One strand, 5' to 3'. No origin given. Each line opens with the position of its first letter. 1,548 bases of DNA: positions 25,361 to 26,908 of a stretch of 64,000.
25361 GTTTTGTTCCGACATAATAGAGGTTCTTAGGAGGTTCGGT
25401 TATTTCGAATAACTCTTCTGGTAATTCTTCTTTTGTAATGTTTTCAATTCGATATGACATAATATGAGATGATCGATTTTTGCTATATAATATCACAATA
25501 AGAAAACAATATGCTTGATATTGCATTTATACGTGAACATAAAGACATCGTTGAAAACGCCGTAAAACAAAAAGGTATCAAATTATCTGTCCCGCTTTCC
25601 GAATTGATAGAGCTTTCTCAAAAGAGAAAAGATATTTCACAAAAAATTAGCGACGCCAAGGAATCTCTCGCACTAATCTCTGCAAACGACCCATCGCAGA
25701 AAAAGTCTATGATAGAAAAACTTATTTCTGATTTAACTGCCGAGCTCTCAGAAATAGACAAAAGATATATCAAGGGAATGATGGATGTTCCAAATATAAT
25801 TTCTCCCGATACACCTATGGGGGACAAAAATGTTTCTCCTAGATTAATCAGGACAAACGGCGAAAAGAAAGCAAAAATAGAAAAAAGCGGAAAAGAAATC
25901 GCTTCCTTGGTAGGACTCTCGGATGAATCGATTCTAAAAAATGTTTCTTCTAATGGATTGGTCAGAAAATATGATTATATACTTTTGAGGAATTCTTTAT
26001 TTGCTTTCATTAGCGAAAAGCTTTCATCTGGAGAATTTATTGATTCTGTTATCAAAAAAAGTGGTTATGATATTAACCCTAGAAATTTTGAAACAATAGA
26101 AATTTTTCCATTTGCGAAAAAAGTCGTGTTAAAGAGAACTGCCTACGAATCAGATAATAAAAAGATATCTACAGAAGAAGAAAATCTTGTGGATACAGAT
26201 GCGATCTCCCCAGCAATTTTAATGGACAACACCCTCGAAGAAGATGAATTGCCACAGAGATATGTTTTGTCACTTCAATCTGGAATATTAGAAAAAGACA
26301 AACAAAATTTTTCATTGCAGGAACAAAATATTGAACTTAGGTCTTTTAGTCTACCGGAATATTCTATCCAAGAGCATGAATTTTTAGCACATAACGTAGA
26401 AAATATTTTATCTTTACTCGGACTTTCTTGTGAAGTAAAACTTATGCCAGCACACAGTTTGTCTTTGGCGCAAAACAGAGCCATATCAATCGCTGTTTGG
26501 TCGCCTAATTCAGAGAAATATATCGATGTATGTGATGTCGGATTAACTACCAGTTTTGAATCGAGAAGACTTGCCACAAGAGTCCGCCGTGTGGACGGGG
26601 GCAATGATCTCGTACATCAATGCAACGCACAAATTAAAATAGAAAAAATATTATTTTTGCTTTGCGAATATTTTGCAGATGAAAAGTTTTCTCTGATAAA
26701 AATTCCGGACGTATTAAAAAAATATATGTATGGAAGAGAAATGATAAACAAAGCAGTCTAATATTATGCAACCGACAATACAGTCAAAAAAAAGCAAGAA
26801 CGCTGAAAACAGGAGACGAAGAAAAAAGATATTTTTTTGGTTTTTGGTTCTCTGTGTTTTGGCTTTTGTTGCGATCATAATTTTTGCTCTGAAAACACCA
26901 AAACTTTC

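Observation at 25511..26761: Full-length seryl-tRNA synthetase paralog with ablated catalytic motifs (pseudo-synthetase)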

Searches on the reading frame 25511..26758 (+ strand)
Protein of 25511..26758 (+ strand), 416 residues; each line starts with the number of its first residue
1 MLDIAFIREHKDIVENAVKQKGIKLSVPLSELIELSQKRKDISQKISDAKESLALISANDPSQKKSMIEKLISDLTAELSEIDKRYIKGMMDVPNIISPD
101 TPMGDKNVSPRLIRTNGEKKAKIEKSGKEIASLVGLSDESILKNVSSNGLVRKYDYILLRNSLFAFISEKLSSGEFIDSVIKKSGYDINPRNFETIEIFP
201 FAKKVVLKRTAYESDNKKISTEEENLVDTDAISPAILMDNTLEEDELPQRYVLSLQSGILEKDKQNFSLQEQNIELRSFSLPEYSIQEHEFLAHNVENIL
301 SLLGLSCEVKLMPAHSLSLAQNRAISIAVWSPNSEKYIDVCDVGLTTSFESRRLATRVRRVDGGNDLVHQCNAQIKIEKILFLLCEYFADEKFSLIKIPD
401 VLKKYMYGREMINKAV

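Call 3: search_protein_families(library=pfam, proteins=[window:25511-26758:+], max_evalue=10)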
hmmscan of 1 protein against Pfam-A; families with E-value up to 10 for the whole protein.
window:25511-26758:+ (416 aa): 3 families
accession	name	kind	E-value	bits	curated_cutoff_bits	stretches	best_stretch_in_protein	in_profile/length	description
PF02403.27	Seryl_tRNA_N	-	1.9e-07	31.7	28.2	1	1-96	1-107/108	Seryl-tRNA synthetase N-terminal domain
PF00587.30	tRNA-synt_2b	-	2.4e-05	24.9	29.3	1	274-386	65-177/179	tRNA synthetase class II core domain (G, H, P, S and T)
PF01817.26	CM_2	-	0.0094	16.6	27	1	31-89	11-66/80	Chorismate mutase type II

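Call 4: search_protein_families(library=ncbifam, proteins=[window:25511-26758:+], max_evalue=10)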
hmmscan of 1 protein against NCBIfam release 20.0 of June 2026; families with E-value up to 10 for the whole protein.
window:25511-26758:+ (416 aa): 1 family
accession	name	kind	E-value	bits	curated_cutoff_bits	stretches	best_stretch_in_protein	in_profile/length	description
TIGR00414.1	serS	equivalog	9.5e-26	90.7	301.65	1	1-406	1-418/418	serine--tRNA ligase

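Call 5: search_solved_structures(query=window:25511-26758:+, max_evalue=10, show_alignments=3)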
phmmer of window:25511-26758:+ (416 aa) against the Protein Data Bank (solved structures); distinct sequences matched with E-value up to 10: 29.
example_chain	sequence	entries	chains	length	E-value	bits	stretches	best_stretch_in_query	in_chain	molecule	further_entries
6x94_A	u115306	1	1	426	7.8e-16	61.4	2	271-413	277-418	Serine--tRNA ligase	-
2dq3_A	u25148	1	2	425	2.8e-14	56.3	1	1-409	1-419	Seryl-tRNA synthetase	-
6r1n_A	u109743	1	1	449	9.7e-13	51.2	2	270-415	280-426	Serine--tRNA ligase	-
6hdz_A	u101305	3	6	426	5.9e-12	48.6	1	237-412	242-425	Serine--tRNA ligase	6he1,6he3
6h9x_A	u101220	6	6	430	6.5e-11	45.2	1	1-412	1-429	Serine--tRNA ligase | Serine-tRNA ligase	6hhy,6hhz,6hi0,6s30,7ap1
1wle_A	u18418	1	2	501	1.4e-10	44.1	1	72-406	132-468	Seryl-tRNA synthetase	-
2dq0_A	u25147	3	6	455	2e-10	43.6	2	255-412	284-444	Seryl-tRNA synthetase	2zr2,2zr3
6r1m_A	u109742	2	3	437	3e-10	43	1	1-413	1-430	Serine--tRNA ligase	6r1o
30xk_A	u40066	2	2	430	5.8e-10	42.1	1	1-412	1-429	Serine--tRNA ligase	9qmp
7tzb_A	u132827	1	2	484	9.2e-09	38.1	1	76-406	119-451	Serine--tRNA ligase, mitochondrial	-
7u2a_A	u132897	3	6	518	1.1e-08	37.8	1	76-406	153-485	Serine--tRNA ligase, mitochondrial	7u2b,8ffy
6ote_A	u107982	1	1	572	2e-08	37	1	33-412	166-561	Seryl-tRNA synthetase, cytoplasmic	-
9qof_A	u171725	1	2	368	4.5e-08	35.9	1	241-412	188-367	Serine--tRNA ligase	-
7ydf_A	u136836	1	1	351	1.3e-06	31.1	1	286-406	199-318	Serine--tRNA ligase, mitochondrial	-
7ydg_A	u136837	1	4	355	1.3e-06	31.1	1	286-406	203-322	Serine--tRNA ligase, mitochondrial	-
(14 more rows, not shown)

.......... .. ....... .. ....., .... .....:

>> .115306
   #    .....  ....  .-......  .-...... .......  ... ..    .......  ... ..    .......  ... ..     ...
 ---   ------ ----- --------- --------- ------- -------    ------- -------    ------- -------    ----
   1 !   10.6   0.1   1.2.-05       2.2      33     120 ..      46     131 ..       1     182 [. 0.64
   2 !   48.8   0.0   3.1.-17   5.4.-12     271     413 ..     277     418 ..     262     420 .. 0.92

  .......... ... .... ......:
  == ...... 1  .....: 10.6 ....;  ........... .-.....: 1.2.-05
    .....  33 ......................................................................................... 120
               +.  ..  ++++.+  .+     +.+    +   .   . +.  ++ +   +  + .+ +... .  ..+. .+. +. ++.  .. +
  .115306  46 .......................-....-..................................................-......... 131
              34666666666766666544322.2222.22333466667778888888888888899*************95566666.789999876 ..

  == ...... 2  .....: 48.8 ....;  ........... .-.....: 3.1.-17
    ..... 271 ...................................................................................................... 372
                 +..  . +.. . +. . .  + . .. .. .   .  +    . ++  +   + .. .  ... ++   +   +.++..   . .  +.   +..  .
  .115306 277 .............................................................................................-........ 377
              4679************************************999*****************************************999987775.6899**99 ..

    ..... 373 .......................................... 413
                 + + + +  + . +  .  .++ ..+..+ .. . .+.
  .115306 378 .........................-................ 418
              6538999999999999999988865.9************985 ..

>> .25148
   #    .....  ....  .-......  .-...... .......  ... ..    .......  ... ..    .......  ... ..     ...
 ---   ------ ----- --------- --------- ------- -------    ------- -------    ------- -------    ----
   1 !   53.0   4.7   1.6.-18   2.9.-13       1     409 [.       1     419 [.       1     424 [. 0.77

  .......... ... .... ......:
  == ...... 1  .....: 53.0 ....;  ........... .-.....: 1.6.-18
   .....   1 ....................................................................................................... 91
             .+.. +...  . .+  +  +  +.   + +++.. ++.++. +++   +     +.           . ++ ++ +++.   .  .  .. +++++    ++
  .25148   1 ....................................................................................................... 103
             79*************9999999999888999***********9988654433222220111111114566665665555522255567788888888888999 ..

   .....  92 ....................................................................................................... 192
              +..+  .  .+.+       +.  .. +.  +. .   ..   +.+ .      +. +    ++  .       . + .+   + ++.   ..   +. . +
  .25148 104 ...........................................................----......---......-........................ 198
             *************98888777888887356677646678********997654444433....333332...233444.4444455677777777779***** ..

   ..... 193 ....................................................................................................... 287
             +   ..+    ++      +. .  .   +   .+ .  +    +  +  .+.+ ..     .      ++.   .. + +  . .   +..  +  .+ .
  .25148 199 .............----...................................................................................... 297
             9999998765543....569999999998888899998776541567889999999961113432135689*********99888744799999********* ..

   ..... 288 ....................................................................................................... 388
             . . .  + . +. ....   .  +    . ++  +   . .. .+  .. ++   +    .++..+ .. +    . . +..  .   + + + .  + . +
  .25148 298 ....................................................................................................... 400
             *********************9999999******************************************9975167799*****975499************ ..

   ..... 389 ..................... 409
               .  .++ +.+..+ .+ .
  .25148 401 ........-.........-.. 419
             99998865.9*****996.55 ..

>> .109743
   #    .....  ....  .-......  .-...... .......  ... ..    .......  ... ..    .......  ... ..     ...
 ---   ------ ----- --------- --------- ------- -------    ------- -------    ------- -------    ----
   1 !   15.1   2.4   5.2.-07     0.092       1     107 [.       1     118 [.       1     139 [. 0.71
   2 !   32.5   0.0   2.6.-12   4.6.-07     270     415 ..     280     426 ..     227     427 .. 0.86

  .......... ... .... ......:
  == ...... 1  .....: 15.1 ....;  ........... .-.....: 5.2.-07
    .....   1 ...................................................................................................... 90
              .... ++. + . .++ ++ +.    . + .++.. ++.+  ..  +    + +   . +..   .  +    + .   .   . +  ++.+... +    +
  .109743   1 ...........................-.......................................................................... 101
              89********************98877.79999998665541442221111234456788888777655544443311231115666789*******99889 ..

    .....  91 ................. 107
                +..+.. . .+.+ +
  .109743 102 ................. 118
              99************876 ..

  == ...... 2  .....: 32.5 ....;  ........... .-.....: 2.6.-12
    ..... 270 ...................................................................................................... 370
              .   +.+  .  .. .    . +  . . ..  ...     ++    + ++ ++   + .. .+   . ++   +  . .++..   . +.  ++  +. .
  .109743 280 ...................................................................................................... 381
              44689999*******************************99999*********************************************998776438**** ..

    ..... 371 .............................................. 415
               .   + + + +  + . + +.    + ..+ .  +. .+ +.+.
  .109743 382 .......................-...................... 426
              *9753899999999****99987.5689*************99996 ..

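Call 9: find_homologous_proteins(query=window:25511-26758:+, max_evalue=0.001)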
Query window:25511-26758:+ (416 aa): 13 proteins with E <= 0.001 among 8000 candidates.
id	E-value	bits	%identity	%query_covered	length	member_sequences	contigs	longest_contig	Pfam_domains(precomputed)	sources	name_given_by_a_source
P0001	5.1e-262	886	100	100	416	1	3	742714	PF00587.31,PF02403.28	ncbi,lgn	-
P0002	1.0e-42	165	30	100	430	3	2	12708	PF00587.31,PF02403.28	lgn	-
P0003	9.5e-40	155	33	99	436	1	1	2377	PF00587.31,PF02403.28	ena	-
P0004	3.1e-35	140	31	99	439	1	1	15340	PF00587.31,PF02403.28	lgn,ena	-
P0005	6.7e-34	136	31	99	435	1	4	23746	PF00587.31,PF02403.28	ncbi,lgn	-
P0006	1.1e-24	105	26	99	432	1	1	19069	PF00587.31,PF02403.28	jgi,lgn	jgi:seryl-tRNA synthetase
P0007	1.9e-24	105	27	99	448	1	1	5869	PF00587.31,PF02403.28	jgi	jgi:seryl-tRNA synthetase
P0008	3.7e-24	104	25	99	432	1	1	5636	PF00587.31,PF02403.28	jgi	-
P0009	1.2e-21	95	25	99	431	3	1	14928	PF00587.31,PF02403.28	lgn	-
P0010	4.1e-20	90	25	99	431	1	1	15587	PF00587.31,PF02403.28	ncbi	-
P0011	3.6e-13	68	26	99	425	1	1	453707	PF00587.31,PF02403.28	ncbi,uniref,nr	ncbi:serine--tRNA ligase [Paenibacillus harenae]|uniref:Serine--tRNA ligase n=1 Tax=Paenibacillus ha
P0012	1.5e-12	65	26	100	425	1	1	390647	PF00587.31,PF02403.28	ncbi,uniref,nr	ncbi:serine--tRNA ligase [Paenibacillus harenae]|uniref:serine--tRNA ligase n=1 Tax=Paenibacillus ha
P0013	9.7e-9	53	24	98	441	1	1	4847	PF00587.31,PF02403.28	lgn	-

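Call 11: find_encoding_contigs(protein=P0001, flank=10000, max_places=5)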
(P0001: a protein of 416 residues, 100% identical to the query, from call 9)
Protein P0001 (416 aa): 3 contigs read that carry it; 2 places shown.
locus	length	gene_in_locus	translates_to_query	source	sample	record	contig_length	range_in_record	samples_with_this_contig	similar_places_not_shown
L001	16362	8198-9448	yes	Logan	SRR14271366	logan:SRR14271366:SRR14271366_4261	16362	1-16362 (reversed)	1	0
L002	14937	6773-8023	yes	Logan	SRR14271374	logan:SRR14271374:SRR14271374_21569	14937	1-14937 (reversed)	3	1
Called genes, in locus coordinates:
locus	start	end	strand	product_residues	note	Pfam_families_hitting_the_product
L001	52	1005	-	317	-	PF01715:IPPT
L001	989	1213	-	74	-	PF07866:DUF1653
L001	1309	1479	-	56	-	-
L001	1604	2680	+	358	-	PF02195:ParB_N, PF17762:HTH_ParB, PF23552:ParB_C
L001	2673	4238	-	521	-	PF13328:HD_4, PF01966:HD, PF04607:RelA_SpoT, PF02824:TGS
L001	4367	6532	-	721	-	PF01751:Toprim, PF01131:Topoisom_bac, PF01396:Zn_ribbon_Top1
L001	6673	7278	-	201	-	-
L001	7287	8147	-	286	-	PF02481:DNA_processg_A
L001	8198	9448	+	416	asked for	PF02403:Seryl_tRNA_N (weak), PF00587:tRNA-synt_2b (faint)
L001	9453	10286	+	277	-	-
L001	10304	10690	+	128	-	-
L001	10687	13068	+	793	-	PF07724:AAA_2, PF00004:AAA (weak), PF07728:AAA_5, PF10431:ClpB_D2-small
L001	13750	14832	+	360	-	PF01207:Dus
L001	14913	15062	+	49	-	-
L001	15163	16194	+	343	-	PF05496:RuvB_N, PF06068:TIP49 (faint), PF13177:DNA_pol3_delta2 (weak), PF00004:AAA, PF13401:AAA_22 (faint), PF13177:DNA_pol3_delta2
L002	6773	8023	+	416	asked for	PF02403:Seryl_tRNA_N (weak), PF00587:tRNA-synt_2b (faint)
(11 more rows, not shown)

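Call 14: find_encoding_contigs(protein=P0005, flank=10000, max_places=3)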
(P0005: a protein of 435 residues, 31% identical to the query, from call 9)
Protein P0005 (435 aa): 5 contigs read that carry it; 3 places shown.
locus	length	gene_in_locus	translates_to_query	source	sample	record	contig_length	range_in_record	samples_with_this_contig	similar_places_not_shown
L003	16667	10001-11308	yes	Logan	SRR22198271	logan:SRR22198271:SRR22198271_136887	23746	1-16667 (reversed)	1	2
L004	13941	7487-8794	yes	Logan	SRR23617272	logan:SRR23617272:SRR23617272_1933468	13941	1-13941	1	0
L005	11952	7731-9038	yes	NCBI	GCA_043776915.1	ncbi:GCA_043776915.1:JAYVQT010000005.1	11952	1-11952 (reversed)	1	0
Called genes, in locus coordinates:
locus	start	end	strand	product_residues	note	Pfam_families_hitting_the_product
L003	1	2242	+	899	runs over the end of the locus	PF02861:Clp_N, PF23569:NBD_SMAX1, PF00004:AAA, PF17871:AAA_lid_9, PF00004:AAA, PF07724:AAA_2, PF07728:AAA_5, PF10431:ClpB_D2-small, +10 more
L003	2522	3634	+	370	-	PF02195:ParB_N, PF17762:HTH_ParB, PF23552:ParB_C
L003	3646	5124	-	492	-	PF13328:HD_4, PF01966:HD (weak), PF04607:RelA_SpoT, PF02824:TGS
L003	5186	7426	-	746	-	PF01751:Toprim, PF01131:Topoisom_bac, PF01396:Zn_ribbon_Top1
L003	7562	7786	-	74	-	-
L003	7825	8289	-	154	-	-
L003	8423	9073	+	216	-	-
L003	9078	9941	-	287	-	PF02481:DNA_processg_A, PF17782:WHD_DprA (faint)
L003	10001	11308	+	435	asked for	PF02403:Seryl_tRNA_N, PF00587:tRNA-synt_2b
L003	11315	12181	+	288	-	-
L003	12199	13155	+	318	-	PF01207:Dus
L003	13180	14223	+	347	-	PF03215:Rad17 (weak), PF06068:TIP49 (faint), PF01078:Mg_chelatase (faint), PF05496:RuvB_N, PF00004:AAA, PF07728:AAA_5 (weak), PF13173:AAA_14 (weak), PF13177:DNA_pol3_delta2, +2 more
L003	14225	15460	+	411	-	PF00070:Pyr_redox (faint), PF00890:FAD_binding_2 (weak), PF01266:DAO (faint), PF03486:HI0933_like, PF07992:Pyr_redox_2 (faint), PF12831:FAD_oxidored, PF13738:Pyr_redox_3 (weak), PF22780:HI0933_like_1st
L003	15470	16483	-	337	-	PF01594:AI-2E_transport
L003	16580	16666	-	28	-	?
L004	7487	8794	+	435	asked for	PF02403:Seryl_tRNA_N, PF00587:tRNA-synt_2b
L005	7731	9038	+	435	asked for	PF02403:Seryl_tRNA_N, PF00587:tRNA-synt_2b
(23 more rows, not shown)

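Call 15: find_encoding_contigs(protein=P0002, flank=10000, max_places=3)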
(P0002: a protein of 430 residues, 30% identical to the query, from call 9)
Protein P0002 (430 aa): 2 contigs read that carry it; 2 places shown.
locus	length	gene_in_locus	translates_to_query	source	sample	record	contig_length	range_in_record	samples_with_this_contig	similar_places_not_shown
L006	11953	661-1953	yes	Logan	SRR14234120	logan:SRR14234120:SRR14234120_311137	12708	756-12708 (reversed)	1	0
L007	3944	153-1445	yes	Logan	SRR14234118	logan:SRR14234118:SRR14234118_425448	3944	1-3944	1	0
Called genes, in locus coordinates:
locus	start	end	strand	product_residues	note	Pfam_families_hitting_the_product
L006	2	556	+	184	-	?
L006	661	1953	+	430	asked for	PF02403:Seryl_tRNA_N, PF00587:tRNA-synt_2b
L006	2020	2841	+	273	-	-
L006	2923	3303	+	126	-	-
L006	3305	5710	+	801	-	PF00004:AAA (weak), PF07724:AAA_2, PF07728:AAA_5, PF10431:ClpB_D2-small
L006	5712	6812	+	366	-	PF00768:Peptidase_S11, PF02113:Peptidase_S13 (faint), PF13354:Beta-lactamase2 (weak)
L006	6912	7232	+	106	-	PF05635:23S_rRNA_IVP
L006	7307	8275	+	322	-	PF01207:Dus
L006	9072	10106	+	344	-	PF05496:RuvB_N (weak), PF13177:DNA_pol3_delta2 (weak), PF00004:AAA, PF13401:AAA_22 (faint), PF13177:DNA_pol3_delta2, PF12169:DNA_pol3_gamma3 (weak)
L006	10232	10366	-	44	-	-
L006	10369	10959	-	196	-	-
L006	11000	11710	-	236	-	PF04087:DUF389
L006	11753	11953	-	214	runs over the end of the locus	-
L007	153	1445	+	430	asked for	PF02403:Seryl_tRNA_N, PF00587:tRNA-synt_2b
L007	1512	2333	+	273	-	-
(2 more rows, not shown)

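Call 22: list_cluster_members(proteins=[P0001])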
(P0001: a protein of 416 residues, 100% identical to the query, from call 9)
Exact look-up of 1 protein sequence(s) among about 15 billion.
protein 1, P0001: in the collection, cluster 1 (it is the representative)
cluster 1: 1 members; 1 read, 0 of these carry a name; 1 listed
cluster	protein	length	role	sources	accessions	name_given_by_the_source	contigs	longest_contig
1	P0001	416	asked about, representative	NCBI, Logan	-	-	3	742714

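Call 31: search_protein_representatives(protein=window:25511-26758:+)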
Query: 416 residues. Proteins with E-value up to 0.001 (for the whole library): 859; up to 1e-10: 86; up to 1e-30: 3. The best 150 are listed.
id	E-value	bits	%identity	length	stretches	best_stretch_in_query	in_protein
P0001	1.6e-262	886.4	100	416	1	1-416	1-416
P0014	1.9e-93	330.0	46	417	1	1-410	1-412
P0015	1.3e-34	136.4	36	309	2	270-412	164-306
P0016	1.8e-24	103.1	28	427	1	1-407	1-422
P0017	8.5e-22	94.2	27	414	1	1-408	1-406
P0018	2.1e-20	89.7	28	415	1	1-414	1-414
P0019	2.1e-19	86.4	27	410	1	2-406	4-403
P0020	4.1e-18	82.1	27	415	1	1-410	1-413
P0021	6.4e-18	81.5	28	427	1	1-407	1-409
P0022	6.9e-18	81.4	28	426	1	1-413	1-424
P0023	8.4e-18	81.1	27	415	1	1-411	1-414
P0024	9.6e-18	80.9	30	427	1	1-405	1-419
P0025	3.0e-17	79.3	24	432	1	1-414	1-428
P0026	8.6e-17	77.8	29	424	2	272-414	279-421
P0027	1.1e-16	77.4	30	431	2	282-412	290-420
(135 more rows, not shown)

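Call 32: predict_structure(alignment_id=A1)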
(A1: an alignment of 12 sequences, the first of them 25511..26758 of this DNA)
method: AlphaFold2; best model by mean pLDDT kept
length: 416 residues; sequences in the alignment: 12
mean_pLDDT: 74.3   pTM: 0.63
mean pLDDT of the five models: 74.3, 72.9, 70.9, 70.2, 70.1
residues with pLDDT >= 90: 113; 70-90: 171; 50-70: 53; < 50: 79
segments of 3 or more residues with pLDDT < 50: 101-103, 137-152, 199-233, 256-269, 315-321
pLDDT, mean of each block of 10 residues (from residue 1): 81 86 85 93 91 74 81 94 89 68 54 90 70 50 30 66 89 92 85 68 29 35 33 59 90 57 35 81 89 95 95 56 82 88 80 81 88 87 86 82 89 61
secondary structure, 60 per line:
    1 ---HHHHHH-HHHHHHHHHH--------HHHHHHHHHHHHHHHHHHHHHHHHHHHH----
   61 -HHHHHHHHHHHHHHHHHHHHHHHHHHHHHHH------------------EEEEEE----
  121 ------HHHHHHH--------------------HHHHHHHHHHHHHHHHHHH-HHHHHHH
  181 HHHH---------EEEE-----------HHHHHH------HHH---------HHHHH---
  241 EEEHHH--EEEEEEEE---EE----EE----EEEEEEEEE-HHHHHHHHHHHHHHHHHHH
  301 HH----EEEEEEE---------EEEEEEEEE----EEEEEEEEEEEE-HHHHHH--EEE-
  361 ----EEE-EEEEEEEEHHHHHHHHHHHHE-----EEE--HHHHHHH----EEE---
elements in order: H4-9 H11-20 H29-56 H62-92 E111-116 H127-133 H154-172 H174-184 E194-197 H209-214 H233-237 E241-243 E249-256 E272-280 H282-302 E307-313 E323-331 E336-347 H349-354 E357-359 E365-367 E369-376 H377-388 E395-397 H400-406 E411-413

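Call 34: find_encoding_contigs(protein=P0014, flank=10000, max_places=5)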
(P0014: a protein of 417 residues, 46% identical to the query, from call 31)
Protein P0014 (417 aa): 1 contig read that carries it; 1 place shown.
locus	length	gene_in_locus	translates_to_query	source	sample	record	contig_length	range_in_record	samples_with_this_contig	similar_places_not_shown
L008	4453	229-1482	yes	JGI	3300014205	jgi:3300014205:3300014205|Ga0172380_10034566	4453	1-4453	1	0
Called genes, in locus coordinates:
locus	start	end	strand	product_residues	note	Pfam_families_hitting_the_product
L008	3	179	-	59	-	?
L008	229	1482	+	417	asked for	PF02403:Seryl_tRNA_N (faint)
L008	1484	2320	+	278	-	-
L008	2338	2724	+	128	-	-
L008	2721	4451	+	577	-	?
